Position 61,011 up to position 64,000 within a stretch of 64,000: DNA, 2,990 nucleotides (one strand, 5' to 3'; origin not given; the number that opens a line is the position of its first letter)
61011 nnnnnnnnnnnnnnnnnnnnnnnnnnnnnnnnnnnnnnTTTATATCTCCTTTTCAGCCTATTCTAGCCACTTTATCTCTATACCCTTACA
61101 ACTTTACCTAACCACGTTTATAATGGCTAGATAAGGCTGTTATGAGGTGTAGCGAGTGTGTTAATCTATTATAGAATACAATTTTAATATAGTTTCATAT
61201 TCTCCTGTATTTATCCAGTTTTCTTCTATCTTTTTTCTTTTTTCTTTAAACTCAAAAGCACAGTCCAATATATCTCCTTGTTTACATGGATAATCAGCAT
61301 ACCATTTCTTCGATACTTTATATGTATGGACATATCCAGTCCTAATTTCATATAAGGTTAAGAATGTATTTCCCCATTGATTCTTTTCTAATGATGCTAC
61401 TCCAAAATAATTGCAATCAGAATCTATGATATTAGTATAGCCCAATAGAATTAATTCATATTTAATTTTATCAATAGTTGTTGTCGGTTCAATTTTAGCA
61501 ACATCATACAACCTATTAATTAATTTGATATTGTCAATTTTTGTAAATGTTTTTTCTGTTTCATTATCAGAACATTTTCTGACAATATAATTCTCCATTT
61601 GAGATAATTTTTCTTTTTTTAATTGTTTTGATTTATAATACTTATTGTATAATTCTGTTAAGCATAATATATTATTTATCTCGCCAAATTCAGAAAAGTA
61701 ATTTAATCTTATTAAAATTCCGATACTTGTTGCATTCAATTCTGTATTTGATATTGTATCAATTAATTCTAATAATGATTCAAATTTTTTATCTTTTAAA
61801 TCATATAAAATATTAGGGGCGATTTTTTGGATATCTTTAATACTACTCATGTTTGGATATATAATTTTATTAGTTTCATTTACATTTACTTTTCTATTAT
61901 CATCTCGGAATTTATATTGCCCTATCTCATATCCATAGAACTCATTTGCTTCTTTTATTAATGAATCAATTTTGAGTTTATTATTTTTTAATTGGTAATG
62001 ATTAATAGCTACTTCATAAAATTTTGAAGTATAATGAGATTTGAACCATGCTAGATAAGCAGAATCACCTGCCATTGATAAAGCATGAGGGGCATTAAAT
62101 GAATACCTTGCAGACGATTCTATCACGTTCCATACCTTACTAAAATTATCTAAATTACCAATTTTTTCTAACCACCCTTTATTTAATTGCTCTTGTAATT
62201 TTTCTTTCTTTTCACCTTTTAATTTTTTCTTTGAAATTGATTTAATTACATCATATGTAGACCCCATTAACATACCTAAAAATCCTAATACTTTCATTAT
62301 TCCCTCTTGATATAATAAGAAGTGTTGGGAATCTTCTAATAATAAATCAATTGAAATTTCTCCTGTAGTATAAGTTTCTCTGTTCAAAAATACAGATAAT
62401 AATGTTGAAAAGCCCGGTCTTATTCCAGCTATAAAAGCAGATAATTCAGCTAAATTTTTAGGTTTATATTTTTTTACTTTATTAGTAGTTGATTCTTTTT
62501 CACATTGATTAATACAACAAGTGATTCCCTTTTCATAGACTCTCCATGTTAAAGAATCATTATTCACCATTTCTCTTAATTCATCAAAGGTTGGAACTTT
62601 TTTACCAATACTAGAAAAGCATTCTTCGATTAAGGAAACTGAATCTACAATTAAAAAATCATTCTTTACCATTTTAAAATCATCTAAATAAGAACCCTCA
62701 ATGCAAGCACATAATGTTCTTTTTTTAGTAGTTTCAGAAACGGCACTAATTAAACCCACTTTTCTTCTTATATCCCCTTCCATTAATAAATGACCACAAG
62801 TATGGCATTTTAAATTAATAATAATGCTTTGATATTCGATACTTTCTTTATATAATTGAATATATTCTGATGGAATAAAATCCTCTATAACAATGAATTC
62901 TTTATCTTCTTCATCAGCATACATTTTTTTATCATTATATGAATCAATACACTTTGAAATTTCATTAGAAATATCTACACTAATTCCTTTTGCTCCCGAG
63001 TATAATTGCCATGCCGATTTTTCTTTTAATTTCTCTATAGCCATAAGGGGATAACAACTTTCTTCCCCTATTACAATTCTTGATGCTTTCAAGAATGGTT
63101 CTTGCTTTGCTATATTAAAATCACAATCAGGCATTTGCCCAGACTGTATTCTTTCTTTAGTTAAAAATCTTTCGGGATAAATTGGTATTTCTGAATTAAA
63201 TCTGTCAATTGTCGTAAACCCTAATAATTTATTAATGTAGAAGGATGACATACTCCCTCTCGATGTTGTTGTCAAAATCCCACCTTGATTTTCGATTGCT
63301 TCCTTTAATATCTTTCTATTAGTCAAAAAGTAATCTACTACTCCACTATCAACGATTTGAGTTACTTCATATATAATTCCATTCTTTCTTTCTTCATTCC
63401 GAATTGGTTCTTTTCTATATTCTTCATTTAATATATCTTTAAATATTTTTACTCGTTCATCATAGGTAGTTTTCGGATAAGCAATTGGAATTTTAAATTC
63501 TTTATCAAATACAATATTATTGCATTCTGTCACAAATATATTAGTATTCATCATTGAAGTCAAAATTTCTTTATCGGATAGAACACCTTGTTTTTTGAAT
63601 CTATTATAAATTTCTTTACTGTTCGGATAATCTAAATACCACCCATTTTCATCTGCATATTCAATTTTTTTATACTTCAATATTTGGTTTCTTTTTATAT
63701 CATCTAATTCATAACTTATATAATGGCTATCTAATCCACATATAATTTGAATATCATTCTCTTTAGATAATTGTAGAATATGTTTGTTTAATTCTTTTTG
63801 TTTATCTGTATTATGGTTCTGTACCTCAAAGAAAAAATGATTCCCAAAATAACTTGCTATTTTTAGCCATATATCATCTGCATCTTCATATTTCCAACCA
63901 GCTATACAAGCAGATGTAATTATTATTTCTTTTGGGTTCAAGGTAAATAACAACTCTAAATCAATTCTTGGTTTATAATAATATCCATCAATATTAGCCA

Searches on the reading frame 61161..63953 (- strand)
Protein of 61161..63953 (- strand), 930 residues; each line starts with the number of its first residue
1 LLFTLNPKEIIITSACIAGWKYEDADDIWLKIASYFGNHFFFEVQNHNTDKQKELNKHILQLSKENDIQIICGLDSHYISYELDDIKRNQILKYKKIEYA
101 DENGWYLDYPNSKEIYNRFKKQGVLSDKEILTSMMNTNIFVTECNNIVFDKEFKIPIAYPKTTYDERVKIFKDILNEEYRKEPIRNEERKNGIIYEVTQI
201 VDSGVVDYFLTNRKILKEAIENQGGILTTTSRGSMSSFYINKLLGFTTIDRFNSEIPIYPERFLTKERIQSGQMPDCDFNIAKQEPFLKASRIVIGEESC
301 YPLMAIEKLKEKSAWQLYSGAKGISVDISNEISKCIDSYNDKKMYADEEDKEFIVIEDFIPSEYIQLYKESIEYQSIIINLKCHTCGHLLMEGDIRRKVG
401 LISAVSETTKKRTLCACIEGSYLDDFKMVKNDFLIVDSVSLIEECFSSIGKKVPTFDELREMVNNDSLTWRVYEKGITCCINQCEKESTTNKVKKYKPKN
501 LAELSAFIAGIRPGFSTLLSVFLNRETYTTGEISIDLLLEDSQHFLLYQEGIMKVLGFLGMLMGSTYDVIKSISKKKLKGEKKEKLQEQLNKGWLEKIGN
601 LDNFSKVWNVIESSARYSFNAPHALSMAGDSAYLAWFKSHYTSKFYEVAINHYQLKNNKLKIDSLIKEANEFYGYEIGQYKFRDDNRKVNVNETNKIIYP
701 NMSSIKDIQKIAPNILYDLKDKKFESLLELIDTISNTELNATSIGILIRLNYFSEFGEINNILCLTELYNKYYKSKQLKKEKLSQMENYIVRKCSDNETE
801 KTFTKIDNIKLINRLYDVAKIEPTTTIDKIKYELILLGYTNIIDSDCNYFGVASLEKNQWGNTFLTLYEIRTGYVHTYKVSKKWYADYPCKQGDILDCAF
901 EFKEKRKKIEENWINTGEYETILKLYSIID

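Call 17: find_encoding_contigs(protein=window:61161-63953:-, flank=10000, max_places=4)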
Protein window:61161-63953:- (930 aa): no gene with exactly this product is on record in the collection.

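Call 30: search_protein_families(library=pfam, max_evalue=0.001, proteins=[window:61161-63953:-])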
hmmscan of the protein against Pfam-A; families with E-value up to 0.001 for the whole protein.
window:61161-63953:- (930 aa): 2 families
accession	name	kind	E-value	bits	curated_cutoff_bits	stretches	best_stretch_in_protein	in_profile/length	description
PF07733.18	DNA_pol3_alpha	-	1.4e-21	77.8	23.9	1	172-434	8-259/260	Bacterial DNA polymerase III alpha NTPase domain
PF17657.6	DNA_pol3_finger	-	1.2e-11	44.7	22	1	441-585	4-155/166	Bacterial DNA polymerase III alpha subunit finger domain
